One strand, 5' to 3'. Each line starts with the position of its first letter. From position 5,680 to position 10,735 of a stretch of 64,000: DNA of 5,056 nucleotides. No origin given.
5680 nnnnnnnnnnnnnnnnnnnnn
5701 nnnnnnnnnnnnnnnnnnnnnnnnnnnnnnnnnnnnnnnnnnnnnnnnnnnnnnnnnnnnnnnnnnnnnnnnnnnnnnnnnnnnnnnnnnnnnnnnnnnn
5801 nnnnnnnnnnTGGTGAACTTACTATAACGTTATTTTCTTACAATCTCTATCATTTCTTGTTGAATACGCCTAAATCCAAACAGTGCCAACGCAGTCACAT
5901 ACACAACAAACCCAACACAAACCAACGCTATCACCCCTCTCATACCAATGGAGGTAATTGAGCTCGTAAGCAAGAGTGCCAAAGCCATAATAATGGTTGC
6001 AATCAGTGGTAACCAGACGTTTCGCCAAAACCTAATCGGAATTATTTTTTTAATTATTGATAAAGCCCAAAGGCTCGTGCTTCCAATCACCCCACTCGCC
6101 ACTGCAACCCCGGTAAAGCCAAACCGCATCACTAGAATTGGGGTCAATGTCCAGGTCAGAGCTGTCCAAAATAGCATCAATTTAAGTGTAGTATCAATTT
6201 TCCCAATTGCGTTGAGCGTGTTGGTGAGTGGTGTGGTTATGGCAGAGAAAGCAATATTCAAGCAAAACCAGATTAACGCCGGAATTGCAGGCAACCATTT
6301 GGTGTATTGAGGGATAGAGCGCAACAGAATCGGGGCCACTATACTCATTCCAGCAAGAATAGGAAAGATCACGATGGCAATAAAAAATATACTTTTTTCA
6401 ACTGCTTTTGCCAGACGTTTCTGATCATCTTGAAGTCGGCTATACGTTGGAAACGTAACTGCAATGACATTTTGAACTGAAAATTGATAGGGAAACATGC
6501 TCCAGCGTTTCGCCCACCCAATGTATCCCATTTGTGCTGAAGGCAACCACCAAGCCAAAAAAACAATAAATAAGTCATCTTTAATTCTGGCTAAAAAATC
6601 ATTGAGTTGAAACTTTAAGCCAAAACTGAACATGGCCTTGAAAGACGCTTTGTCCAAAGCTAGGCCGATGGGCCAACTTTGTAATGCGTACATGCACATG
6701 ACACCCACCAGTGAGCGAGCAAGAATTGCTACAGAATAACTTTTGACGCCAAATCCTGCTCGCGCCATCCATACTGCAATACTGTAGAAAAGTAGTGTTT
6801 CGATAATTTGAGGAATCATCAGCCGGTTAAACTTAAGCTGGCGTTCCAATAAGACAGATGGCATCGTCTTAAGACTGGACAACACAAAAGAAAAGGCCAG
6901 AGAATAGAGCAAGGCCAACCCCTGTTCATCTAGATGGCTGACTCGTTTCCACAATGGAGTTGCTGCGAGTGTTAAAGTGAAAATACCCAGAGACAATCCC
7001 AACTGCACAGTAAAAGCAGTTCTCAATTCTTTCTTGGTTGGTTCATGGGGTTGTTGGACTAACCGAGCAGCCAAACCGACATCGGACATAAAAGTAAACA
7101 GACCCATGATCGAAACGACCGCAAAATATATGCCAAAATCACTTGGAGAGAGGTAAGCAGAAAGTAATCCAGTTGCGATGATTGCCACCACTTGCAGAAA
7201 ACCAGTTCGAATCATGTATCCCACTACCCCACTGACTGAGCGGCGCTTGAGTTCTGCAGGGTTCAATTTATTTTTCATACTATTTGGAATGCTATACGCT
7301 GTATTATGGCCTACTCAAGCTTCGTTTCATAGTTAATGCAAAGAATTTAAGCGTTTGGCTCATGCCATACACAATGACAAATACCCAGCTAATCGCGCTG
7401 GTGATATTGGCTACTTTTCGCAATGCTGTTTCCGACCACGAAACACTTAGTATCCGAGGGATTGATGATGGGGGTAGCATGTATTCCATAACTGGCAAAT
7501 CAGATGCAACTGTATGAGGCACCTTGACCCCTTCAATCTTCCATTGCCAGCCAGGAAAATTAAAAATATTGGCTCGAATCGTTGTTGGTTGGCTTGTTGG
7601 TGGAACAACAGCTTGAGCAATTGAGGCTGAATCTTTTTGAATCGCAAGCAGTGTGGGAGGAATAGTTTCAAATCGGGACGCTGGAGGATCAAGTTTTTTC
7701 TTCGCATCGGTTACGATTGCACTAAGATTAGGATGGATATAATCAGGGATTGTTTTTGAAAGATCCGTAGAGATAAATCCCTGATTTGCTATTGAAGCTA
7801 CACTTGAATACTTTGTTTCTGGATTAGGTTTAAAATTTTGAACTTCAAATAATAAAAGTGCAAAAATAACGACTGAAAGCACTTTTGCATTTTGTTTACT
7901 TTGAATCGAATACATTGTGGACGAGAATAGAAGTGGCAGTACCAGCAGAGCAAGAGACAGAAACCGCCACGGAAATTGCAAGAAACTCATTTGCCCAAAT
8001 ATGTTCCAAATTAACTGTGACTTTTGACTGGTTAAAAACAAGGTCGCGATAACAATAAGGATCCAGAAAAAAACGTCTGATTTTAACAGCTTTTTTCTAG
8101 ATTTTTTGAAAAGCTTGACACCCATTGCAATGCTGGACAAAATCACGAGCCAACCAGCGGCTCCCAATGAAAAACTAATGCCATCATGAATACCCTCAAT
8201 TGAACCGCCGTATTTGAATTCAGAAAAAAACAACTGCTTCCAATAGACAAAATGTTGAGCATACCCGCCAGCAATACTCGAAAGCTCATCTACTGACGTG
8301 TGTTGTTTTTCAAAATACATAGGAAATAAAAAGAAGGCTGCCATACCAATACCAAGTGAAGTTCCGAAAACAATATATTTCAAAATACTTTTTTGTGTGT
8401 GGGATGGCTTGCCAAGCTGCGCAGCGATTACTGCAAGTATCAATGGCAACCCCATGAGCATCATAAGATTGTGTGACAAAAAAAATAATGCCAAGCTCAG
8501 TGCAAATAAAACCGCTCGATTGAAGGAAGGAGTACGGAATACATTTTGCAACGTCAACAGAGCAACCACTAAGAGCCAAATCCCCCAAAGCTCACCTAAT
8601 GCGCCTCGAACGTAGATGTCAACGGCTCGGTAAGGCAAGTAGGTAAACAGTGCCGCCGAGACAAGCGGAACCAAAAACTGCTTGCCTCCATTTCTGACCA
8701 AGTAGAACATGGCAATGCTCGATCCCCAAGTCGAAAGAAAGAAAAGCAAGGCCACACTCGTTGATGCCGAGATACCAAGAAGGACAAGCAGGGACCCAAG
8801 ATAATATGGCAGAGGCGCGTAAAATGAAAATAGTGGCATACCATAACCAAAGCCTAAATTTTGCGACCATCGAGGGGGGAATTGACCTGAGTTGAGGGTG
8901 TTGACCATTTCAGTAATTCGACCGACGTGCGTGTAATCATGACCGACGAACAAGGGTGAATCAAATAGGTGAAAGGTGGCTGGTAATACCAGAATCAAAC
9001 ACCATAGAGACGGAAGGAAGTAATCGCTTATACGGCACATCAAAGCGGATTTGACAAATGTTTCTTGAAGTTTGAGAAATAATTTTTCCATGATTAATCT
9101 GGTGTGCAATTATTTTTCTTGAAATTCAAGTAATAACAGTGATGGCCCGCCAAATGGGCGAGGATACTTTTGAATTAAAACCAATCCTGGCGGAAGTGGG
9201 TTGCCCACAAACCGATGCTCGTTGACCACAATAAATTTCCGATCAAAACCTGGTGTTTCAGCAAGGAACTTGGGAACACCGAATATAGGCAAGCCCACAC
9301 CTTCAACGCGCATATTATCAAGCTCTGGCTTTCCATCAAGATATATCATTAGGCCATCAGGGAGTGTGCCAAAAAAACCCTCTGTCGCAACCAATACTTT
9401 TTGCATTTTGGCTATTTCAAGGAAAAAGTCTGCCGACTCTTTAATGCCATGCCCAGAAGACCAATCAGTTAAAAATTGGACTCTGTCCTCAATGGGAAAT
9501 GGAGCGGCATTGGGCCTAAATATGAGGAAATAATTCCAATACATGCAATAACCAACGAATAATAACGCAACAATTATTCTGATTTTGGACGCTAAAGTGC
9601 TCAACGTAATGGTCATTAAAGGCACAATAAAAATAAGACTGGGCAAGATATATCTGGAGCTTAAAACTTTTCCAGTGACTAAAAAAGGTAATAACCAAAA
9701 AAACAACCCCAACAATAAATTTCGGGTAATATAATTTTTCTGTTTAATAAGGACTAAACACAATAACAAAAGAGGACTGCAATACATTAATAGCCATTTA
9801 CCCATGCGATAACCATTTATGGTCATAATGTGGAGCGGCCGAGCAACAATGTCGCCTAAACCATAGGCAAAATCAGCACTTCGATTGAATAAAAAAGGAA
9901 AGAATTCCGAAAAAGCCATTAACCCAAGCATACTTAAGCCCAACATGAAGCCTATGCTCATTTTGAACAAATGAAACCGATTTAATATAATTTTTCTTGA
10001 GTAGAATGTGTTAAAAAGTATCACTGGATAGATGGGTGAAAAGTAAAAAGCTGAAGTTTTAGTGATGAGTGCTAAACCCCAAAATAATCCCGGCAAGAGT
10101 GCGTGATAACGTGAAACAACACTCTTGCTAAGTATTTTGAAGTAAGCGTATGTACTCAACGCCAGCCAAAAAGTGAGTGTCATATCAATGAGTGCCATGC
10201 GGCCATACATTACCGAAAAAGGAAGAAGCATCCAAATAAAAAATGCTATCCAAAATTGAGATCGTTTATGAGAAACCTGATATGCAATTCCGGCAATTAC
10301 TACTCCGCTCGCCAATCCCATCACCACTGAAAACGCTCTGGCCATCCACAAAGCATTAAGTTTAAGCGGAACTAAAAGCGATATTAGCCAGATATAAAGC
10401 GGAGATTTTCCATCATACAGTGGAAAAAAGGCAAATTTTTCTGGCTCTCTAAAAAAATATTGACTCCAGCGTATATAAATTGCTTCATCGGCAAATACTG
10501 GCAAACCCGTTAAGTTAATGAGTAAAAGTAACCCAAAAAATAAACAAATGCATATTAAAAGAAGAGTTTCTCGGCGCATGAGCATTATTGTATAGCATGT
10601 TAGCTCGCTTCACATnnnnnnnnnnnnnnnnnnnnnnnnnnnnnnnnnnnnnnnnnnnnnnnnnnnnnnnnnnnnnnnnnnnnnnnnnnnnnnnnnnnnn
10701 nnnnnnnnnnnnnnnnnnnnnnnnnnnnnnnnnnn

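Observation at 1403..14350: Ten-gene, translationally coupled envelope-glycosylation operon with four to five paralogous GT-C membrane enzymes.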

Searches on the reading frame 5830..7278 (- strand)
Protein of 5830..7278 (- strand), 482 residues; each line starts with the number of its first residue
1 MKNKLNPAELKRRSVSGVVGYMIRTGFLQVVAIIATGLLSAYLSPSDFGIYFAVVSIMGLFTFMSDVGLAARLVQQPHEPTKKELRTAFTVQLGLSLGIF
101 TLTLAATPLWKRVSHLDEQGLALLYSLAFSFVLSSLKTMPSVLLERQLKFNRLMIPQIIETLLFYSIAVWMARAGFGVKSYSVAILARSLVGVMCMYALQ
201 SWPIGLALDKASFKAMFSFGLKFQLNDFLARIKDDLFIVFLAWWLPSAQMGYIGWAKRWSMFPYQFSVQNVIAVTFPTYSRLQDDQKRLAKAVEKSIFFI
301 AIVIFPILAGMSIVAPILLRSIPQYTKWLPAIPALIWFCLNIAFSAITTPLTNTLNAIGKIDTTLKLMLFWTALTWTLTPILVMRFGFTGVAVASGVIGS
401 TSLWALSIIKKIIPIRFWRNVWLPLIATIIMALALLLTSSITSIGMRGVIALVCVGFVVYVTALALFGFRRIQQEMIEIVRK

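Call 4: search_protein_families(library=pfam, proteins=[window:5830-7278:-], max_evalue=0.01)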
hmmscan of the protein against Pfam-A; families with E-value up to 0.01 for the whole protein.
window:5830-7278:- (482 aa): 2 families
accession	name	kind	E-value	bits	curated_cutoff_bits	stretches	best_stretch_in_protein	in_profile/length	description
PF13440.11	Polysacc_synt_3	-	3.5e-49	168.1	23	1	42-322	5-283/293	Polysaccharide biosynthesis protein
PF01943.22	Polysacc_synt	-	5.5e-15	56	28.2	1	22-283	9-274/274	Polysaccharide biosynthesis protein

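Call 5: search_protein_families(library=ncbifam, proteins=[window:5830-7278:-], max_evalue=0.01)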
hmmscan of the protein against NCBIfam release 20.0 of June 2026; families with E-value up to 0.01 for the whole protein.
window:5830-7278:- (482 aa): 3 families
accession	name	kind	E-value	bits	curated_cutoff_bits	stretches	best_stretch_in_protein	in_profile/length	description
NF007773.0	PRK10459.1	equivalog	2e-34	119.4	273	1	10-467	3-467/492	MOP flippase family protein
NF058658.1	Oglyco_Wzx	exception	2.7e-33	115.7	720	1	9-480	5-475/478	O-glycosylation flippase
NF047674.1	TeichurnBiosyTuaB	equivalog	8.3e-22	77.9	580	1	11-465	5-467/469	teichuronic acid biosynthesis protein TuaB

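Call 13: find_encoding_contigs(protein=window:5830-7278:-, flank=10000, max_places=6)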
Protein window:5830-7278:- (482 aa): 6 contigs read that carry it; 5 places shown.
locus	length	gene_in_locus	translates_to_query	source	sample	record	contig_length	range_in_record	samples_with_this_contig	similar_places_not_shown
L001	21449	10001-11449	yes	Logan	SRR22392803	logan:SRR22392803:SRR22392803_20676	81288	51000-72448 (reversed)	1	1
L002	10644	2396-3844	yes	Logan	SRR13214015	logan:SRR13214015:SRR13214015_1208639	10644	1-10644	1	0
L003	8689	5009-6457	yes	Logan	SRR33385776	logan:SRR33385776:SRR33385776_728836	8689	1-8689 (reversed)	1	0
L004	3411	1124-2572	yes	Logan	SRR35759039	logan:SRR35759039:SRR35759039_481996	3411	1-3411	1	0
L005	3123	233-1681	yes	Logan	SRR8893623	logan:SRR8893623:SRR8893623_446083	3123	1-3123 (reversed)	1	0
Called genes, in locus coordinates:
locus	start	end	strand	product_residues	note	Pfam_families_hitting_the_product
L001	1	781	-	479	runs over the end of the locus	PF00749:tRNA-synt_1c, PF19269:Anticodon_2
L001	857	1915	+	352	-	-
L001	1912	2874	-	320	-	PF00768:Peptidase_S11, PF13354:Beta-lactamase2 (weak)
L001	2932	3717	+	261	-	PF13641:Glyco_tranf_2_3 (weak), PF00535:Glycos_transf_2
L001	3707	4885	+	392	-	PF26314:MptA_B_family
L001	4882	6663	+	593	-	-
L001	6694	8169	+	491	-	PF02366:PMT (weak), PF13231:PMT_2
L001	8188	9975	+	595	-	PF10131:PTPS_related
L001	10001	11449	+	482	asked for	PF01943:Polysacc_synt, PF13440:Polysacc_synt_3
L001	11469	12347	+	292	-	PF00535:Glycos_transf_2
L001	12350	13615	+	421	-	PF00535:Glycos_transf_2, PF10111:Glyco_tranf_2_2 (weak), PF13641:Glyco_tranf_2_3 (weak), PF13489:Methyltransf_23, PF08241:Methyltransf_11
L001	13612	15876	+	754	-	-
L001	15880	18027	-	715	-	-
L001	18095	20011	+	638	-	-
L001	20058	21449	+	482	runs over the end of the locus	-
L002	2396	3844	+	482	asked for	PF01943:Polysacc_synt, PF13440:Polysacc_synt_3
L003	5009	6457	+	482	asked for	PF01943:Polysacc_synt, PF13440:Polysacc_synt_3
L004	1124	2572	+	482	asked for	PF01943:Polysacc_synt, PF13440:Polysacc_synt_3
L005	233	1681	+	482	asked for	PF01943:Polysacc_synt, PF13440:Polysacc_synt_3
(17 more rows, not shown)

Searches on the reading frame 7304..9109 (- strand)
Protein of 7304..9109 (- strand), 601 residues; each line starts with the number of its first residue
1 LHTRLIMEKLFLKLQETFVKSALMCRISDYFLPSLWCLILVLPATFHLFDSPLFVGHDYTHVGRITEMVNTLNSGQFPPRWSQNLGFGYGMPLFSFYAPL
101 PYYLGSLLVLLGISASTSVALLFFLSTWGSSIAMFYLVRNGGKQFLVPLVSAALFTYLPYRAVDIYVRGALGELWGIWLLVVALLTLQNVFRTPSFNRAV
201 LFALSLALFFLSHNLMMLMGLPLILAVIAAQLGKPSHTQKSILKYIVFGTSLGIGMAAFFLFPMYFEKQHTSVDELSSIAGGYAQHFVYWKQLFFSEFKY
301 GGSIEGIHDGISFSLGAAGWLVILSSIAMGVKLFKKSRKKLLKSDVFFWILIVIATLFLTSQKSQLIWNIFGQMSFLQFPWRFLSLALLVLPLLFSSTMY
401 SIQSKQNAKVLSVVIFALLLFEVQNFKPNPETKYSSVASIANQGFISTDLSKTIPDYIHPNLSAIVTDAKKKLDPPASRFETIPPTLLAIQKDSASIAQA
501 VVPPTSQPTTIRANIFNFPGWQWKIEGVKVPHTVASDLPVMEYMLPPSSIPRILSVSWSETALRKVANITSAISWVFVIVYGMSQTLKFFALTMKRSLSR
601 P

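Call 4: search_protein_families(library=pfam, proteins=[window:7304-9109:-], max_evalue=0.01)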
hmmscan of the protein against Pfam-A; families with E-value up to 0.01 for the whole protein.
window:7304-9109:- (601 aa): 1 family
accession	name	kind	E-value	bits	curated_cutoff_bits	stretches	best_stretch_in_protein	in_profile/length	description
PF10131.15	PTPS_related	-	1.3e-07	31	26.4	1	94-423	1-303/621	6-pyruvoyl-tetrahydropterin synthase related domain; membrane protein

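Call 5: search_protein_families(library=ncbifam, proteins=[window:7304-9109:-], max_evalue=0.01)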
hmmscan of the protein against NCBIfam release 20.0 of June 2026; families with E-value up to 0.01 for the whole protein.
window:7304-9109:- (601 aa): 0 families

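Call 7: search_protein_families(library=pfam, proteins=[window:7304-9109:-], max_evalue=10)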
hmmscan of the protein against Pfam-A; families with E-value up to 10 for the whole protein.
window:7304-9109:- (601 aa): 3 families
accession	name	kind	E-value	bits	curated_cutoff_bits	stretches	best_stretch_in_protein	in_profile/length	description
PF10131.15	PTPS_related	-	1.3e-07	31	26.4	1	94-423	1-303/621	6-pyruvoyl-tetrahydropterin synthase related domain; membrane protein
PF14986.11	DUF4514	-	0.21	12.2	27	1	233-261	11-38/60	Domain of unknown function (DUF4514)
PF24357.1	TMD0_ABC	-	4.4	7.9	27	1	527-590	84-146/159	ABC transporter TMD0 domain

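Call 12: search_solved_structures(query=window:7304-9109:-, max_evalue=10)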
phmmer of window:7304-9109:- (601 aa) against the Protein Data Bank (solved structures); distinct sequences matched with E-value up to 10: 0.

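Call 57: find_homologous_proteins(query=window:7304-9091:-, max_evalue=0.001)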
Query window:7304-9091:- (595 aa): 340 proteins with E <= 0.001 among 8000 candidates; the best 120 are listed.
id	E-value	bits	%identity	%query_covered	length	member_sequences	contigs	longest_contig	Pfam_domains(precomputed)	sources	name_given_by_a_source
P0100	0.0e+0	1309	100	100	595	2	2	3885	PF10131.16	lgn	-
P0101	6.0e-242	823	63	94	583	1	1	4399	-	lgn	-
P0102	3.1e-234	797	61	94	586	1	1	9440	PF10131.16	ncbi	-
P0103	2.3e-214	732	59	92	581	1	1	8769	-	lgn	-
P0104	1.6e-211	722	57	97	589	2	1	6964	-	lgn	-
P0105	5.2e-210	717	58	97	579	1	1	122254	PF10131.16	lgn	-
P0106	7.1e-210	717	58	94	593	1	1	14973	-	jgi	jgi:hypothetical protein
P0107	2.6e-202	692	55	97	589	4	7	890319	-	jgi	jgi:hypothetical protein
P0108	3.9e-114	401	39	94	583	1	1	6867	-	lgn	-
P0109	1.3e-111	392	42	86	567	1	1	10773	PF10131.16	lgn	-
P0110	3.0e-107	378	39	91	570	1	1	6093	PF10131.16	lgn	-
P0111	4.1e-107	378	38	93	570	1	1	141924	PF10131.16,PF13231.13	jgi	jgi:hypothetical protein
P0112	8.7e-106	373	41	92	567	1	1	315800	PF10131.16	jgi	jgi:hypothetical protein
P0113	4.9e-105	371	40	92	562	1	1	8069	-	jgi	jgi:hypothetical protein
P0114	4.3e-104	368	39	89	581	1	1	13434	PF10131.16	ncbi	-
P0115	6.7e-97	344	38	90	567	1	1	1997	PF10131.16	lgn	-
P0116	9.1e-96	340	36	95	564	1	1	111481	PF10131.16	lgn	-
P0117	2.5e-93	332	38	91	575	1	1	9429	PF10131.16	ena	-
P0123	1.3e-85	307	45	64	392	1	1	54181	PF10131.16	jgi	jgi:hypothetical protein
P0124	5.0e-82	295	34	91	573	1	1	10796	PF10131.16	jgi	-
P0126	4.6e-78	282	34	95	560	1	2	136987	PF10131.16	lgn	-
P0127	1.4e-77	280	34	89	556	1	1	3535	PF10131.16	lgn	-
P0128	1.9e-77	280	33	94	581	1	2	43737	PF10131.16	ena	-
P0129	8.9e-76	274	34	89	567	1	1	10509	PF10131.16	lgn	-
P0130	1.4e-75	273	32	93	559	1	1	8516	PF10131.16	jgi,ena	-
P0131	3.9e-75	272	32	90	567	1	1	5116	PF10131.16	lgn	-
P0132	3.0e-74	269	32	91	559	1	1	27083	PF10131.16,PF02516.21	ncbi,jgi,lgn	-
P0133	9.4e-74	267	31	92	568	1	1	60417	PF10131.16,PF13231.13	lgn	-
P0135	5.7e-73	265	32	94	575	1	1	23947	PF10131.16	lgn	-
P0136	6.4e-73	265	33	91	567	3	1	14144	PF10131.16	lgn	-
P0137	1.8e-72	263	35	93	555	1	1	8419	PF10131.16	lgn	-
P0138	5.8e-72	261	32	93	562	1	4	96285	PF10131.16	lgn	-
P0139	1.2e-71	260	32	88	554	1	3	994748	PF10131.16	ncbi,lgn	-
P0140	1.6e-71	260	33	95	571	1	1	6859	PF10131.16,PF13231.13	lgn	-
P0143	5.7e-71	258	34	90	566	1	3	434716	PF10131.16,PF09586.17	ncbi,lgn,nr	ncbi:MAG TPA: 6-pyruvoyl-tetrahydropterin synthase-related protein [Patescibacteria group bacterium]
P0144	3.5e-70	256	34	87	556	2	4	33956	PF10131.16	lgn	-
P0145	4.0e-70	255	32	95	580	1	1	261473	PF10131.16,PF09586.17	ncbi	-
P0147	7.5e-70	254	30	88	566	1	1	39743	PF10131.16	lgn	-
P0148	1.0e-69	254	31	93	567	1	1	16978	PF10131.16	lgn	-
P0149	1.1e-69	254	33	92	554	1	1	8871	PF10131.16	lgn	-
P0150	2.0e-69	253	33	89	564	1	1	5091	PF10131.16,PF19510.6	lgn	-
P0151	3.7e-69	252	32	91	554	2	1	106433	PF10131.16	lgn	-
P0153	3.4e-68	249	32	91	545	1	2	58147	PF10131.16,PF13231.13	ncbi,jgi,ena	-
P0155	8.7e-68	248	33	82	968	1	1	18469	PF10131.16,PF13231.13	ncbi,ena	-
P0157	7.0e-67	245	32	92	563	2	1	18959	PF10131.16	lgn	-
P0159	6.3e-66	242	32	95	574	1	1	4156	PF10131.16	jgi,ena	-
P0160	6.6e-66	241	32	91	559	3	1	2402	PF10131.16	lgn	-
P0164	2.7e-65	239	32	89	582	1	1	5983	PF10131.16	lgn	-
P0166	4.2e-65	239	32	90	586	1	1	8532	PF10131.16,PF09586.17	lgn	-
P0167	4.9e-65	239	31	92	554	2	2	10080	PF10131.16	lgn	-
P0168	1.1e-64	237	32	94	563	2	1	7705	PF10131.16,PF09586.17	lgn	-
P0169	3.7e-64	236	31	92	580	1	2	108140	PF10131.16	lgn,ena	-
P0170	3.8e-64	236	31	93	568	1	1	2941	PF10131.16,PF13231.13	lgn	-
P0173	6.8e-64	235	31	93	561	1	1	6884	PF10131.16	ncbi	-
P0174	7.2e-64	235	31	89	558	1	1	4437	PF10131.16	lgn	-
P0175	1.3e-63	234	33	93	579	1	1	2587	PF10131.16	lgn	-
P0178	4.9e-63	232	34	81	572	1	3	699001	PF10131.16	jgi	jgi:hypothetical protein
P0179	4.9e-63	232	32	91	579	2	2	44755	PF10131.16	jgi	jgi:hypothetical protein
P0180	6.3e-63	232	32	92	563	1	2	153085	PF10131.16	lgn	-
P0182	9.1e-63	231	32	88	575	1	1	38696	PF10131.16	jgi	-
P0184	1.3e-62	231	32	97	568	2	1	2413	PF10131.16,PF13231.13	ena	-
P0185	1.6e-62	230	30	91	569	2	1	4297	PF10131.16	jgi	-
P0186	2.1e-62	230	31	88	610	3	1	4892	PF10131.16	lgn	-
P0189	4.3e-62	229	32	93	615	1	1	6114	PF10131.16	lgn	-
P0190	6.3e-62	228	31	89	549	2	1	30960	PF10131.16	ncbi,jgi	ncbi:MAG: 6-pyruvoyl-tetrahydropterin synthase-related protein [Patescibacteria group bacterium]|jgi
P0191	6.3e-62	228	33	91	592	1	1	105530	PF10131.16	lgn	-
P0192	1.1e-61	228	32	85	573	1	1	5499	PF10131.16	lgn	-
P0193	1.3e-61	227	32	92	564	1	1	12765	PF10131.16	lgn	-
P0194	1.3e-61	227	30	91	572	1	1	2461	PF10131.16,PF13231.13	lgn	-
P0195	2.0e-61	227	29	94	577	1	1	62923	PF10131.16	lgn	-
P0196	3.0e-61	226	33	89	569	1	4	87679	PF10131.16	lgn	-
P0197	3.3e-61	226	30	90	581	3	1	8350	PF10131.16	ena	-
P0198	6.0e-61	225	30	92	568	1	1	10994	PF10131.16,PF13231.13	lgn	-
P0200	7.2e-61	225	32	88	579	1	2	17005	PF10131.16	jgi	jgi:hypothetical protein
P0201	7.5e-61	225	31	91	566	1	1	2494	PF10131.16,PF09586.17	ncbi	-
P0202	2.4e-60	223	32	94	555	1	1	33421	PF10131.16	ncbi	-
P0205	4.6e-60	222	31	90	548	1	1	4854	PF10131.16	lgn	-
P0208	6.6e-60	222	31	92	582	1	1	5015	PF10131.16,PF13231.13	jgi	jgi:hypothetical protein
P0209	9.8e-60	221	32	89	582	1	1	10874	PF10131.16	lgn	-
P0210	1.3e-59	221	32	91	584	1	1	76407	PF10131.16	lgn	-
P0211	1.3e-59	221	30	92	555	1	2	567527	PF10131.16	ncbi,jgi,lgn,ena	-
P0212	1.5e-59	221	30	87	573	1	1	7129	PF10131.16,PF13231.13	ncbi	-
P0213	1.6e-59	220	32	87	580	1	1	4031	PF10131.16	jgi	jgi:hypothetical protein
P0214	1.7e-59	220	32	87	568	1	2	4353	PF10131.16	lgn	-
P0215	2.7e-59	220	29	91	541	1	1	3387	PF10131.16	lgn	-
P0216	4.1e-59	219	33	80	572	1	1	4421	PF10131.16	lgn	-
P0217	6.3e-59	218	30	90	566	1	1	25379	PF10131.16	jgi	-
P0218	7.5e-59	218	30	90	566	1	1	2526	PF10131.16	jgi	-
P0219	7.9e-59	218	30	90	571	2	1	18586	PF10131.16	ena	-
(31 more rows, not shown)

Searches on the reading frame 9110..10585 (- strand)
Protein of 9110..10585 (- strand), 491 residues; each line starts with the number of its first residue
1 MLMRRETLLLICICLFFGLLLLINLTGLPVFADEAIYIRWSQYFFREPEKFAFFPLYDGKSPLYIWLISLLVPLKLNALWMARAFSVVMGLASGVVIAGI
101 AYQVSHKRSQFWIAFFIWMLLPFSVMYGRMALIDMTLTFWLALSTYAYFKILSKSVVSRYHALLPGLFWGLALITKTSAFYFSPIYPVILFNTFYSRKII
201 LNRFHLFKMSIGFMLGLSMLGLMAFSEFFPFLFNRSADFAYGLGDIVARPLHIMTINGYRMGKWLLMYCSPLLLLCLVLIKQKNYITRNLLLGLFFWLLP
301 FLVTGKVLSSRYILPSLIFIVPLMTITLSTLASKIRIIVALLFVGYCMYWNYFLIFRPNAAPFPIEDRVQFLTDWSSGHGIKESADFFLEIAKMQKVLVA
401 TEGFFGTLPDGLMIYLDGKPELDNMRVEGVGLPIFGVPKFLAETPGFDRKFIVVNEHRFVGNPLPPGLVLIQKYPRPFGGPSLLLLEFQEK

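Call 4: search_protein_families(library=pfam, proteins=[window:9110-10585:-], max_evalue=0.01)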
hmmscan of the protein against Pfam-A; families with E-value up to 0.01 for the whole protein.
window:9110-10585:- (491 aa): 2 families
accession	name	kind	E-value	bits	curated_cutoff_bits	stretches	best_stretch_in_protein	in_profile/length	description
PF13231.12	PMT_2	-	5.1e-07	30.5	26.1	1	60-210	2-148/160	Dolichyl-phosphate-mannose-protein mannosyltransferase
PF02366.24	PMT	-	1.9e-06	28.1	22.7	1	80-197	83-204/245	Dolichyl-phosphate-mannose-protein mannosyltransferase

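Call 5: search_protein_families(library=ncbifam, proteins=[window:9110-10585:-], max_evalue=0.01)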
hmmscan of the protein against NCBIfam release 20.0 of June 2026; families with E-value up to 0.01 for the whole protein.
window:9110-10585:- (491 aa): 0 families

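Call 7: search_protein_families(library=pfam, proteins=[window:9110-10585:-], max_evalue=10)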
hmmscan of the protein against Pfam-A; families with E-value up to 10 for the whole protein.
window:9110-10585:- (491 aa): 2 families
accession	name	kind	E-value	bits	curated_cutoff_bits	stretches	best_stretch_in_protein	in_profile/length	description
PF13231.12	PMT_2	-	5.1e-07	30.5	26.1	1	60-210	2-148/160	Dolichyl-phosphate-mannose-protein mannosyltransferase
PF02366.24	PMT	-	1.9e-06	28.1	22.7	1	80-197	83-204/245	Dolichyl-phosphate-mannose-protein mannosyltransferase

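Call 53: search_solved_structures(query=window:9110-10585:-, max_evalue=1)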
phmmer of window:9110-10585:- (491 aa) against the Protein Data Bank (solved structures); distinct sequences matched with E-value up to 1: 0.
